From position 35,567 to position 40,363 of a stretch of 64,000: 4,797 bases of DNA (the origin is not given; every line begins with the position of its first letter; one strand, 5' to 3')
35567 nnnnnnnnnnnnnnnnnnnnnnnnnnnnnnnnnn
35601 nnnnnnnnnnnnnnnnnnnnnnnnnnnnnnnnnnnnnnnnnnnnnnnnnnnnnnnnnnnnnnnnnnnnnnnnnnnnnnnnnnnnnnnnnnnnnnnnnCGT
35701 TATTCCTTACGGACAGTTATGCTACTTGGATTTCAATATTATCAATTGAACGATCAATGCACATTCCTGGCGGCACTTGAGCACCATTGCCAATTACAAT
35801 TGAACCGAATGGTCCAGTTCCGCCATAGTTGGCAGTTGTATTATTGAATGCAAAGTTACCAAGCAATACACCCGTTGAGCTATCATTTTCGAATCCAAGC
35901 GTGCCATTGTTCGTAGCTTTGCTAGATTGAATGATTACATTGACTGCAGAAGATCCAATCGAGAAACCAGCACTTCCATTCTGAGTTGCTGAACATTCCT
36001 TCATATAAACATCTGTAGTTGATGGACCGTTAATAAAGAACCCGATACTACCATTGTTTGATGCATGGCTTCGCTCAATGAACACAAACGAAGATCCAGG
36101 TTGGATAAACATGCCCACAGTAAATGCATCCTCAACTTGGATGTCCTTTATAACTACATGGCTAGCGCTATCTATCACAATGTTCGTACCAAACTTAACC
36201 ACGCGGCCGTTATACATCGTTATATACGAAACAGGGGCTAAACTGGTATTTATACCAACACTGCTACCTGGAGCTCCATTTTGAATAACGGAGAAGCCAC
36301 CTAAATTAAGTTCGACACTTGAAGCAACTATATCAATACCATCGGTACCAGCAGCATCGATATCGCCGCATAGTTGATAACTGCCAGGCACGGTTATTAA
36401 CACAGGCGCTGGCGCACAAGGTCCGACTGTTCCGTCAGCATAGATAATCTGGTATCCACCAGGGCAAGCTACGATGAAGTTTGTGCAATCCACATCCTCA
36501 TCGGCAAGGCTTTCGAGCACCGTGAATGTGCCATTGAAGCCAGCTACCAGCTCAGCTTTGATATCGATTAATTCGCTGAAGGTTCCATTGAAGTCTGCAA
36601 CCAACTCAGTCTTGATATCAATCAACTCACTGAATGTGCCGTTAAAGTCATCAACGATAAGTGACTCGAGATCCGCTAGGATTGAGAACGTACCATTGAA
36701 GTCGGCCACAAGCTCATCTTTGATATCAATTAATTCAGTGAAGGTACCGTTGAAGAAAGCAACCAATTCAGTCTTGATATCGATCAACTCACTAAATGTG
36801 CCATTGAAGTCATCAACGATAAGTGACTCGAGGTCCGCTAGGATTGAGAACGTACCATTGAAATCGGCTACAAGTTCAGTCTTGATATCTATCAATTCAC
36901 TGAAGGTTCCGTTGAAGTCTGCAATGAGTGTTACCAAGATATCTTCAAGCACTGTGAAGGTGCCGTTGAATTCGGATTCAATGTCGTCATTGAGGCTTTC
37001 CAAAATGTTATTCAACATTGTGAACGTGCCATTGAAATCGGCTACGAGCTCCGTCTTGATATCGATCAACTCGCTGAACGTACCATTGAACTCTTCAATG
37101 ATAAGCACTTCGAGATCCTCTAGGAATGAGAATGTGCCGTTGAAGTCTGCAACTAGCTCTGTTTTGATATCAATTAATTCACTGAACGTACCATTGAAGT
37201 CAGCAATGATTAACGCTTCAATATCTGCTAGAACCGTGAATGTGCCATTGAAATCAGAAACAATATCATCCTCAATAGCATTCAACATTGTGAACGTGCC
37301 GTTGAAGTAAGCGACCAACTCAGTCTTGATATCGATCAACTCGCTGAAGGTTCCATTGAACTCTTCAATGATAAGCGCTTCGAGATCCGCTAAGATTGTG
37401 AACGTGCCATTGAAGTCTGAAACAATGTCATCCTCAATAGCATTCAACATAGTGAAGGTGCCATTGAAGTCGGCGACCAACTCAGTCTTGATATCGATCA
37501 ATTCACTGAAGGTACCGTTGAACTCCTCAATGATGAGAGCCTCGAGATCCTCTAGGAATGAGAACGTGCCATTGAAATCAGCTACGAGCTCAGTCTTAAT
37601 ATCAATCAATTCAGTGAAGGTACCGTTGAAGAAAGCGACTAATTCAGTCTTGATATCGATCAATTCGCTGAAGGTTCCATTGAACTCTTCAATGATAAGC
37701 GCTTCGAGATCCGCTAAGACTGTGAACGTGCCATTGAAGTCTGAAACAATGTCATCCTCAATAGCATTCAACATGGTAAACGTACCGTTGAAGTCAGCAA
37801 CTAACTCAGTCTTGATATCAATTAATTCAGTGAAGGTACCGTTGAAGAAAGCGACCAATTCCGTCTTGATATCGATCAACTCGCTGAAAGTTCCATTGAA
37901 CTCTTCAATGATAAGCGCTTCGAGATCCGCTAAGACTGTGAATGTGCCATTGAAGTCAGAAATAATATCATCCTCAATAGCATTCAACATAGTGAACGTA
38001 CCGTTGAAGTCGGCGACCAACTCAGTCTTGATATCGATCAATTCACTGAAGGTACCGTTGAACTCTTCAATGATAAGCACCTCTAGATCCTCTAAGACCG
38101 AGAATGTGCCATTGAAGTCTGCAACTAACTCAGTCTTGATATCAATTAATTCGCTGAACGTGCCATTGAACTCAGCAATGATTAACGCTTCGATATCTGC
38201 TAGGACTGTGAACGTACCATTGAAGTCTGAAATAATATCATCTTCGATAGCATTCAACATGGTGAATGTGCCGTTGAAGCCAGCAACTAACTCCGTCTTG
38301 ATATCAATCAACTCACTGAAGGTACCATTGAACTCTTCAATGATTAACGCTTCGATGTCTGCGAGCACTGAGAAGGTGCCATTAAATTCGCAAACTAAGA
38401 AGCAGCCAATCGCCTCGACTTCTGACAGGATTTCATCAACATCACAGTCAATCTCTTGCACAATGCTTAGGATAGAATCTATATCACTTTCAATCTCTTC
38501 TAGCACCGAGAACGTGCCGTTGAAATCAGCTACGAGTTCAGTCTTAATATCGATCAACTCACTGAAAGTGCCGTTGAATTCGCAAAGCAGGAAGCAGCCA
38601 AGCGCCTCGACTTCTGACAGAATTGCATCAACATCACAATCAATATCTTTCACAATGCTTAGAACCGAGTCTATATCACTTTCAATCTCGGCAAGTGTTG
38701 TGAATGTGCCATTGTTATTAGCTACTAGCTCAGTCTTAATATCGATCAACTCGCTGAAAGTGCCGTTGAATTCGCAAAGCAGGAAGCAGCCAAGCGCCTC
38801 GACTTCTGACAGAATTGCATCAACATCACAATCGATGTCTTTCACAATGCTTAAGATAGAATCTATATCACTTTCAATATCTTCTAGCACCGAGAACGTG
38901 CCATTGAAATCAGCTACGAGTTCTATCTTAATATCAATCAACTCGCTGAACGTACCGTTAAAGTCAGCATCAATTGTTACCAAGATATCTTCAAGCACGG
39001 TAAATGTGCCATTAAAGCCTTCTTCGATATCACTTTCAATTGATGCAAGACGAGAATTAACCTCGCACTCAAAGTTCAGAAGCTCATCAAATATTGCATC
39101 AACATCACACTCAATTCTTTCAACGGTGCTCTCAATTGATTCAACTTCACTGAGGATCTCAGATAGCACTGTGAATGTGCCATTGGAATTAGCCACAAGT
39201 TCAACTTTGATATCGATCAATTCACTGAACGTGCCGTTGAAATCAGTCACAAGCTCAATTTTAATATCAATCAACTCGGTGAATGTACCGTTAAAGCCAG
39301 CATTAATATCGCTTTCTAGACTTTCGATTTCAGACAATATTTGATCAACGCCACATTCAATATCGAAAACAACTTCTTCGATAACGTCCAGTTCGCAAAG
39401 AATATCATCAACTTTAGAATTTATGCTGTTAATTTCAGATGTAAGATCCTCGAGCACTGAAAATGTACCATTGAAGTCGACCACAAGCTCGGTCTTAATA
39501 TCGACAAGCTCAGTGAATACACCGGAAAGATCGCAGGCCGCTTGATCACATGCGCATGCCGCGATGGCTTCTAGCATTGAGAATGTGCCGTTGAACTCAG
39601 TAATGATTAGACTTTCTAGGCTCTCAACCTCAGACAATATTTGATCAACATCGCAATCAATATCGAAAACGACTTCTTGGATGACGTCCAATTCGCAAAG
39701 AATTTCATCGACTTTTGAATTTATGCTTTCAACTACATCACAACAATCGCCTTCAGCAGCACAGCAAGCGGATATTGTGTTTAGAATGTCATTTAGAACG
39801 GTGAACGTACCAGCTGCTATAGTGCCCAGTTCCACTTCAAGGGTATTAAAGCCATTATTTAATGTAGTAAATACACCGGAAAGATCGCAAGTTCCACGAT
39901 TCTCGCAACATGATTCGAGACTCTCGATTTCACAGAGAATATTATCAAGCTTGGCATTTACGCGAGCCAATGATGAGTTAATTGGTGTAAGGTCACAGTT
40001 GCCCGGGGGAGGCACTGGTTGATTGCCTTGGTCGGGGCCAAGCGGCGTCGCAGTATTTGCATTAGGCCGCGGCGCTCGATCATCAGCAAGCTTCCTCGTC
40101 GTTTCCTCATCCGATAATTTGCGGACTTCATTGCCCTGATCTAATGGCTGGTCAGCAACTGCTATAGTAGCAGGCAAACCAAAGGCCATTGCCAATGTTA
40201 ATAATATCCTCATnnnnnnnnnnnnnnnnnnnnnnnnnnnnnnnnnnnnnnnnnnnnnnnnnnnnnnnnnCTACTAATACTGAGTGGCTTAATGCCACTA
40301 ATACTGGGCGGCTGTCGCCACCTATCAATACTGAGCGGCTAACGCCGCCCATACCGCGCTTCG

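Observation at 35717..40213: Giant acidic secreted protein with ~47 copies of an 18-aa 'FNGTF' repeat, most matching the bacterial N-glycosylation sequon D/E-X-N-X-S/T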

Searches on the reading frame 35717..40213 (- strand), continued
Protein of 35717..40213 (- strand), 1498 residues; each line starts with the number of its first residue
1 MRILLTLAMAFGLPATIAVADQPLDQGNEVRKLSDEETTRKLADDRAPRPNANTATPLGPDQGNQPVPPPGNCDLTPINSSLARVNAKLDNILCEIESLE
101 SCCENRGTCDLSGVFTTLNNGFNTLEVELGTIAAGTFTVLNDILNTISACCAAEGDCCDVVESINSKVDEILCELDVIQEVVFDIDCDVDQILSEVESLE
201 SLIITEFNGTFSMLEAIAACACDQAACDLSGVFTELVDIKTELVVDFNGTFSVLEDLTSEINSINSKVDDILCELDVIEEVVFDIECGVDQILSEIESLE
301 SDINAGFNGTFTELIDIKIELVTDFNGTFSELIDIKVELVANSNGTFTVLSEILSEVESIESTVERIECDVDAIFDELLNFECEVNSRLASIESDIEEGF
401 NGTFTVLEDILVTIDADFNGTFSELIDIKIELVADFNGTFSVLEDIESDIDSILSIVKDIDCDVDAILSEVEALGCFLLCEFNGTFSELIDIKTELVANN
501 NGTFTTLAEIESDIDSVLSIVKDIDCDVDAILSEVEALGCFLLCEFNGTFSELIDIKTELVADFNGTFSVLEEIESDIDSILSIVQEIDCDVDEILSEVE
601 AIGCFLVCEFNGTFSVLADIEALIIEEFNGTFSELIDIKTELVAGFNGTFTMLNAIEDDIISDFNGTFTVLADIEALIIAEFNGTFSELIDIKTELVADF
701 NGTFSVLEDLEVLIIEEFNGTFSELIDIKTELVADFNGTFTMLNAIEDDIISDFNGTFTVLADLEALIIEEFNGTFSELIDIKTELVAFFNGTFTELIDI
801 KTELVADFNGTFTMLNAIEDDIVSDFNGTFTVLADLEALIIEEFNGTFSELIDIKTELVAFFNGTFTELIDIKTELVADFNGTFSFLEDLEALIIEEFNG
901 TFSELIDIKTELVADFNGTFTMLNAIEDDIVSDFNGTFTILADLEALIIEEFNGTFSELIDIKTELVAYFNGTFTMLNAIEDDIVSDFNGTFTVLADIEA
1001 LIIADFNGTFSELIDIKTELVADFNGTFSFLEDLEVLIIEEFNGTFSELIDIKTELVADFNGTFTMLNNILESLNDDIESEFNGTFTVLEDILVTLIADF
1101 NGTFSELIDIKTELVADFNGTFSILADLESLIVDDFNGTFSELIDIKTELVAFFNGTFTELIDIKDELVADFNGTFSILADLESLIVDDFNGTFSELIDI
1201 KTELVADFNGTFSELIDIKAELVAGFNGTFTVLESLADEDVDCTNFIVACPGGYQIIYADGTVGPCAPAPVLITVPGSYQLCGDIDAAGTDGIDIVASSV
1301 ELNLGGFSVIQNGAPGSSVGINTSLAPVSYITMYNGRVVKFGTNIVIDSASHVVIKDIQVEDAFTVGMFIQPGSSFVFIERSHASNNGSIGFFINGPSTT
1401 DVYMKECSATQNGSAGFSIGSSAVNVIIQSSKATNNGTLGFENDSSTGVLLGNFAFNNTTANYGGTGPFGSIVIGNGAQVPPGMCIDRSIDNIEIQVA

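Call 70: find_related_loci(query=window:35717-40213:-, collection=metagenome_contigs, flank=10000)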
Query window:35717-40213:- (1498 aa) in metagenome_contigs; peptide patterns used: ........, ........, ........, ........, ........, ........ (x = any residue, [..] = any of these).
47 stretches matched a pattern, but none encodes a relative of the query by tblastn (E <= 1e-3).

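Call 74: find_related_loci(query=P0012, collection=viral_contigs, flank=5000)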
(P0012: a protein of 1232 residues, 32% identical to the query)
Query P0012 (1232 aa) in viral_contigs; peptide patterns used: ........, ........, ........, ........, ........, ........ (x = any residue, [..] = any of these).
7 stretches matched a pattern, but none encodes a relative of the query by tblastn (E <= 1e-3).

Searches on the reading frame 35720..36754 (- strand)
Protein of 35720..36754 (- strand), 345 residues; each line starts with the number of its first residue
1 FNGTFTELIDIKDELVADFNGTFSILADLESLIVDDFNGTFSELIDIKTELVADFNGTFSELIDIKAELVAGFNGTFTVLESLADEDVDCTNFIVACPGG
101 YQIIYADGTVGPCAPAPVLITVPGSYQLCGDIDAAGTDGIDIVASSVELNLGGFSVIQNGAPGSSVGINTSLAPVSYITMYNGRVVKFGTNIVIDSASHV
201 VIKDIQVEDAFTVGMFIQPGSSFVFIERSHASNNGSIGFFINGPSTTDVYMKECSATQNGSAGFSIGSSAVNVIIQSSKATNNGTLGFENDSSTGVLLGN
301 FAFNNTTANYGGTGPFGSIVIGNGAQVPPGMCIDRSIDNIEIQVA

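Call 66: find_homologous_proteins(query=window:35720-36754:-, max_evalue=0.00001)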
Query window:35720-36754:- (345 aa): 10 proteins with E <= 0.00001 among 8000 candidates.
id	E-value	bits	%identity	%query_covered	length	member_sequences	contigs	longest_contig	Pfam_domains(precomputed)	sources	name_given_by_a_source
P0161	7.5e-35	139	38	91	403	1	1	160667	PF13229.13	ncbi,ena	-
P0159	2.6e-25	108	51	25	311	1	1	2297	-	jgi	jgi:hypothetical protein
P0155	5.1e-24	103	50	24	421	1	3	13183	-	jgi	jgi:hypothetical protein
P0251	6.5e-24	103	51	25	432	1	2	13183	-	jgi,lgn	jgi:hypothetical protein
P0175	3.4e-18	84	47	25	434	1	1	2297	-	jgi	jgi:uncharacterized membrane protein YsdA (DUF1294 family)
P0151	6.9e-18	83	43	24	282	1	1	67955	-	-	-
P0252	3.4e-17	81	41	35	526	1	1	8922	PF21018.3,PF00679.31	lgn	-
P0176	4.1e-11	61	42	24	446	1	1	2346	PF04513.18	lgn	-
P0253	1.9e-6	46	31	25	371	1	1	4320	-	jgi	jgi:hypothetical protein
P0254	2.3e-6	45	28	63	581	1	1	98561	PF13229.13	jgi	jgi:hypothetical protein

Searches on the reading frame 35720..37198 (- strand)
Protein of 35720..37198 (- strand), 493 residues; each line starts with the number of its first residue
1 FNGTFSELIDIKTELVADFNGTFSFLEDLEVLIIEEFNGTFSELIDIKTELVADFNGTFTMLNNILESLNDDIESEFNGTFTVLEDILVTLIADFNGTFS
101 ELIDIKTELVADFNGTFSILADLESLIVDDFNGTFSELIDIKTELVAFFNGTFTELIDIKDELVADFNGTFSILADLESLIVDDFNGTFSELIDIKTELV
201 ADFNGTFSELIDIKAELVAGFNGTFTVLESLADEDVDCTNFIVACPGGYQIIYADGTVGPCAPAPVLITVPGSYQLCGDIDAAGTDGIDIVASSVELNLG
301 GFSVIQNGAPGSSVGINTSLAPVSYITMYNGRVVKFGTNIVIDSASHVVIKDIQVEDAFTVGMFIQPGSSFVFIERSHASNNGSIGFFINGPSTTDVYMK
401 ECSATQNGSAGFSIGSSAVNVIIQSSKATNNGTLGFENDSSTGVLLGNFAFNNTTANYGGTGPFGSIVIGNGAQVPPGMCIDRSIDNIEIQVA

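Call 36: predict_structure(alignment_id=A1)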
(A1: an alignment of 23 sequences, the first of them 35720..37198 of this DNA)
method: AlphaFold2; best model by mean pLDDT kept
length: 493 residues; sequences in the alignment: 23
mean_pLDDT: 80.7   pTM: 0.58
mean pLDDT of the five models: 80.7, 78.1, 75.0, 74.8, 74.6
residues with pLDDT >= 90: 176; 70-90: 212; 50-70: 76; < 50: 29
segments of 3 or more residues with pLDDT < 50: 232-249, 254-261
pLDDT, mean of each block of 10 residues (from residue 1): 81 76 80 76 74 77 63 74 78 82 76 84 72 82 73 79 76 75 73 71 70 61 54 44 44 46 76 89 92 96 89 93 97 97 98 98 97 98 98 94 98 95 97 96 93 92 75 72 86 69
secondary structure, 60 per line:
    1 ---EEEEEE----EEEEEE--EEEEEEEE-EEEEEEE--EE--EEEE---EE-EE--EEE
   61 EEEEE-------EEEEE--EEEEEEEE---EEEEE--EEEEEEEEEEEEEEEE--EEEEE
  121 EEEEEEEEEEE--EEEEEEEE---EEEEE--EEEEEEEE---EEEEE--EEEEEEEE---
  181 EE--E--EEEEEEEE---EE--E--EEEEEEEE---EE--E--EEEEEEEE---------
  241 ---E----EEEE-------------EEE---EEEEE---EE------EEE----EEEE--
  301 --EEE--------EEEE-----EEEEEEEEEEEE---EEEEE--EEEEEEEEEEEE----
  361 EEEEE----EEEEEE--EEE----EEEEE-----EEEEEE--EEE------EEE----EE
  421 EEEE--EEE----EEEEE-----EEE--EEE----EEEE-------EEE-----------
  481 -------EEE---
elements in order: E4-9 E14-19 E22-29 E31-37 E44-47 E58-65 E73-77 E80-87 E91-95 E98-113 E116-131 E134-141 E145-149 E152-159 E163-167 E170-177 E188-195 E206-213 E224-231 E249-252 E266-268 E272-276 E288-290 E295-298 E303-305 E314-317 E323-334 E338-342 E345-356 E361-365 E370-375 E378-380 E385-389 E395-400 E403-405 E412-414 E419-424 E427-429 E434-438 E444-446 E449-451 E456-459 E467-469 E488-490

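Call 38: fold_search(model_id=the predicted structure, library=pdb)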
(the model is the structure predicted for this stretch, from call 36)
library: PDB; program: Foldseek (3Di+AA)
matches with E <= 10: 361; with E <= 0.001: 0
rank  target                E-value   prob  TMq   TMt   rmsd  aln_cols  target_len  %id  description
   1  6f7k_B                1.8e-03  0.99  0.24  0.22  18.0       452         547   12  Crystal structure of Dettilon tailspike protein (gp208) (released 2018-12-19)
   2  7o7t                  3.0e-03  0.38  0.16  0.12  27.4       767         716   10  Structure of the PL6 family alginate lyase Patl3640 from Pseudoalteromonas atlantica T6c in complex with 4-deoxy-L-eryth (released 2021-07-28)
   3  7o77                  3.6e-03  0.60  0.20  0.15  27.4       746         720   12  Structure of the PL6 family alginate lyase Patl3640 from Pseudoalteromonas atlantica T6c (released 2021-07-28)
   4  6w4q_D                4.8e-03  0.99  0.23  0.16  17.4       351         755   14  Crystal structure of full-length tailspike protein 2 (TSP2, ORF211) ) from Escherichia coli O157:H7 bacteriophage CAB1 (released 2021-01-20)
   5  3riq                  5.8e-03  0.14  0.11  0.10  22.8       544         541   10  Siphovirus 9NA tailspike receptor binding domain (released 2012-02-29)
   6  5w6p_A                6.1e-03  0.99  0.24  0.19  17.7       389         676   15  Crystal structure of Bacteriophage CBA120 tailspike protein 2 enzymatically active domain (TSP2dN, orf211) (released 2018-10-24)
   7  4nk6                  8.1e-03  1.00  0.32  0.36  17.0       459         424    8  Crystal Structure of the periplasmic alginate epimerase AlgG (released 2014-01-15)
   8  5w6f_A                8.9e-03  0.41  0.15  0.13  21.6       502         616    9  Crystal structure of Bacteriophage CBA120 tailspike protein 3 (TSP3, orf212) (released 2018-10-24)
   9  6nw9_B                1.4e-02  0.30  0.14  0.12  21.1       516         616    9  CRYSTAL STRUCTURE OF A TAILSPIKE PROTEIN 3 (TSP3, ORF212) FROM ESCHERICHIA COLI O157:H7 BACTERIOPHAGE CBA120 (released 2019-06-05)
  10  8egr_A                1.5e-02  0.33  0.17  0.14  17.8       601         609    9  Upper tail structure of Staphylococcus phage Andhra (released 2022-12-14)
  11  2pyh_B                1.6e-02  0.99  0.31  0.39  17.3       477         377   10  Azotobacter vinelandii Mannuronan C-5 epimerase AlgE4 A-module complexed with mannuronan trisaccharide (released 2008-05-27)
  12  8wm1_A                1.7e-02  0.91  0.21  0.22  12.4       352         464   12  DHS dehydratase (released 2024-10-02)
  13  6w4q_A                1.8e-02  0.97  0.23  0.15  17.2       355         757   15  Crystal structure of full-length tailspike protein 2 (TSP2, ORF211) ) from Escherichia coli O157:H7 bacteriophage CAB1 (released 2021-01-20)
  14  6kqs_A                1.8e-02  0.14  0.13  0.11  26.9       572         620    8  Crystal Structure of GH136 lacto-N-biosidase from Eubacterium ramulus - selenomethionine derivative (released 2020-06-10)
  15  7dmk_B                2.3e-02  0.35  0.19  0.14  28.1       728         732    9  PL6 alginate lyase BcAlyPL6 (released 2021-10-06)
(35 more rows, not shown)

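Call 84: fold_search(model_id=the predicted structure, library=viral)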
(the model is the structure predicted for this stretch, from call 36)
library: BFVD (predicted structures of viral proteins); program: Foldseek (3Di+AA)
matches with E <= 10: 646; with E <= 0.001: 15
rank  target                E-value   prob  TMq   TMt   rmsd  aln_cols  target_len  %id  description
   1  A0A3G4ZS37            1.5e-05  1.00  0.34  0.24  18.3       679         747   11  Right handed beta helix domain-containing protein [Edafosvirus sp.]
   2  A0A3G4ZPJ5            1.7e-05  1.00  0.30  0.23  15.6       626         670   12  Right handed beta helix domain-containing protein [Barrevirus sp.]
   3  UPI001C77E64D         7.3e-05  1.00  0.27  0.25  20.7       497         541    9  (no name look-up for this kind of identifier)
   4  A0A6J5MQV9            1.3e-04  0.97  0.22  0.12  21.1       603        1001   11  Right handed beta helix region [uncultured Caudovirales phage]
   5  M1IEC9                1.5e-04  0.93  0.18  0.17  18.9       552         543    8  Putative tailspike, beta-helical glycoside [Bacillus phage Finn]
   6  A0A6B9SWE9            2.4e-04  0.99  0.24  0.19  18.3       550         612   11  Uncharacterized protein [Bacillus phage SRT01hs]
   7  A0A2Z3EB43            2.6e-04  0.98  0.21  0.23  20.9       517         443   12  (no name in the UniProt tables at hand)
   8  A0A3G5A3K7            3.2e-04  1.00  0.30  0.15  27.3       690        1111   11  Right handed beta helix domain-containing protein [Harvfovirus sp.]
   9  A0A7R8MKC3            4.0e-04  1.00  0.27  0.17  17.4       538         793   10  Putative EPS-depolymerase [Klebsiella phage vB_KvM-Eowyn]
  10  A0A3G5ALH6            4.5e-04  0.99  0.24  0.21  27.0       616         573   11  Right handed beta helix domain-containing protein [Sylvanvirus sp.]
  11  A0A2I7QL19            5.6e-04  1.00  0.30  0.26  20.2       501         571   11  (no name in the UniProt tables at hand)
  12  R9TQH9                6.2e-04  0.96  0.19  0.19  20.0       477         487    8  (no name in the UniProt tables at hand)
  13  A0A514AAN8            7.2e-04  1.00  0.29  0.22  19.6       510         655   10  Pre-neck appendage protein [Bacillus phage Karezi]
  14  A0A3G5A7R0            9.1e-04  0.98  0.25  0.25  21.1       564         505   14  Right handed beta helix domain-containing protein [Hyperionvirus sp.]
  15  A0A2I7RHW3            9.1e-04  0.93  0.22  0.18  20.3       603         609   10  (no name in the UniProt tables at hand)
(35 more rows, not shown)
